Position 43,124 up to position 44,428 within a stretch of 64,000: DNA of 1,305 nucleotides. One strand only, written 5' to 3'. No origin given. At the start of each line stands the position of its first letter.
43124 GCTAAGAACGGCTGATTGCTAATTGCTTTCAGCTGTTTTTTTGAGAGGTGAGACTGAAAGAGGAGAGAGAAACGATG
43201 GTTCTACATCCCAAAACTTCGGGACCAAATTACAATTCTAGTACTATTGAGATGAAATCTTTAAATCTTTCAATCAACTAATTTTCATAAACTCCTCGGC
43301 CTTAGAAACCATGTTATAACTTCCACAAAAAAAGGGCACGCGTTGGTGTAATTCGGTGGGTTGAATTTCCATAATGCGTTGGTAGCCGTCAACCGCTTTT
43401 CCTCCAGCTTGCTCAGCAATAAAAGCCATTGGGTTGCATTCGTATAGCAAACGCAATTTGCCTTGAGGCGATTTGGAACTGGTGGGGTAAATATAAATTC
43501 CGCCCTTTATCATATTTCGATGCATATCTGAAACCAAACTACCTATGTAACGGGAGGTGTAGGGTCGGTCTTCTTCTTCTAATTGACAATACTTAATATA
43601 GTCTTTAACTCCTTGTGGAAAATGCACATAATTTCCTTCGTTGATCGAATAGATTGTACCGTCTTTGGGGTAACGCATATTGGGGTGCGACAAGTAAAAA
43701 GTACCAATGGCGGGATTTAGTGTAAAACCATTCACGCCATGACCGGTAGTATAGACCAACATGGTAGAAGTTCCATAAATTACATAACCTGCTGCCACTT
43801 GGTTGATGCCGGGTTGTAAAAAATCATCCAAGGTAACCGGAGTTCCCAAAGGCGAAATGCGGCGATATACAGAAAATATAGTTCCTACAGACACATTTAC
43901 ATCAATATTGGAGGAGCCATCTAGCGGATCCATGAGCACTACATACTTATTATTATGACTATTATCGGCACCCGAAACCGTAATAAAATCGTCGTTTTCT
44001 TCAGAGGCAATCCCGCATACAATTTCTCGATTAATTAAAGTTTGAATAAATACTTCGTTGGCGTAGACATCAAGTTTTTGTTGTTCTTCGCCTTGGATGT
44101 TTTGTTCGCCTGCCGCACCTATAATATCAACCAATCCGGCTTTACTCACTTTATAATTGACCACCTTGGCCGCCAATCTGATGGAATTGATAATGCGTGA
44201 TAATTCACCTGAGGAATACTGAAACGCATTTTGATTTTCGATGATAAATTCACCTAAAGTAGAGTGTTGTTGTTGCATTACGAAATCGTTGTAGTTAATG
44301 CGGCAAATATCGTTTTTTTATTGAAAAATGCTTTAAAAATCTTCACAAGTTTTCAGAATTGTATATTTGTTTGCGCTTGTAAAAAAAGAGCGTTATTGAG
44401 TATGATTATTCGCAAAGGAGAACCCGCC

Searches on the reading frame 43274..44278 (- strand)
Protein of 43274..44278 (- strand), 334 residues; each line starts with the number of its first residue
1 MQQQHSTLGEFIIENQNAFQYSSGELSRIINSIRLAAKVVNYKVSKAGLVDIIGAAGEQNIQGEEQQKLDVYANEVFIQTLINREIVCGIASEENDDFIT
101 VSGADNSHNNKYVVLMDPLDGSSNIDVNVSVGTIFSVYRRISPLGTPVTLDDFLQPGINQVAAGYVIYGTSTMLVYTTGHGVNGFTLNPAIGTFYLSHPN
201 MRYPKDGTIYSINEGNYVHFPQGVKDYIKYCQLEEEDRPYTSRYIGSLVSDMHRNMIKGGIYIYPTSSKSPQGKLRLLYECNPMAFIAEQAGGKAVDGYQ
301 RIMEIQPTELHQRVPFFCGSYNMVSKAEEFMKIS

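Call 70: search_protein_families(library=ncbifam, proteins=[window:43274-44278:-], max_evalue=0.00001)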
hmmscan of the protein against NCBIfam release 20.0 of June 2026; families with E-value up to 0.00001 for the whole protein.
window:43274-44278:- (334 aa): 10 families
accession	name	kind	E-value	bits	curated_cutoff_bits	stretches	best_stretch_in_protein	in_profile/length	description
NF006778.0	PRK09293.1-1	equivalog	3e-166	552.1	368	1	3-332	2-330/335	class 1 fructose-bisphosphatase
NF006779.0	PRK09293.1-3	equivalog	3.3e-108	361.7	349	1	4-331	2-330/334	class 1 fructose-bisphosphatase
NF006780.0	PRK09293.1-4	equivalog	2e-77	260.5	358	1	19-330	17-321/343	class 1 fructose-bisphosphatase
NF006783.0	PRK09293.2-4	equivalog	5.6e-68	229.2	521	1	24-332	25-311/315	class 1 fructose-bisphosphatase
NF006786.0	PRK09293.3-3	subfamily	4.9e-53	180.1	428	1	46-330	23-284/286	class 1 fructose-bisphosphatase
NF006785.0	PRK09293.3-2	equivalog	8.7e-48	162.9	477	1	47-329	32-288/291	class 1 fructose-bisphosphatase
NF006784.0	PRK09293.2-5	equivalog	3.2e-46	157.8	395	1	27-330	2-275/279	class 1 fructose-bisphosphatase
NF006782.0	PRK09293.2-3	equivalog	8.1e-41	140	457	1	29-330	4-277/280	class 1 fructose-bisphosphatase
NF006781.0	PRK09293.2-1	equivalog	1.9e-16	60.2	576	1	60-296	45-248/290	class 1 fructose-bisphosphatase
NF009321.0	PRK12676.1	equivalog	2.2e-06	26.9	264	1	59-129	37-100/264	bifunctional fructose-bisphosphatase/inositol-phosphate phosphatase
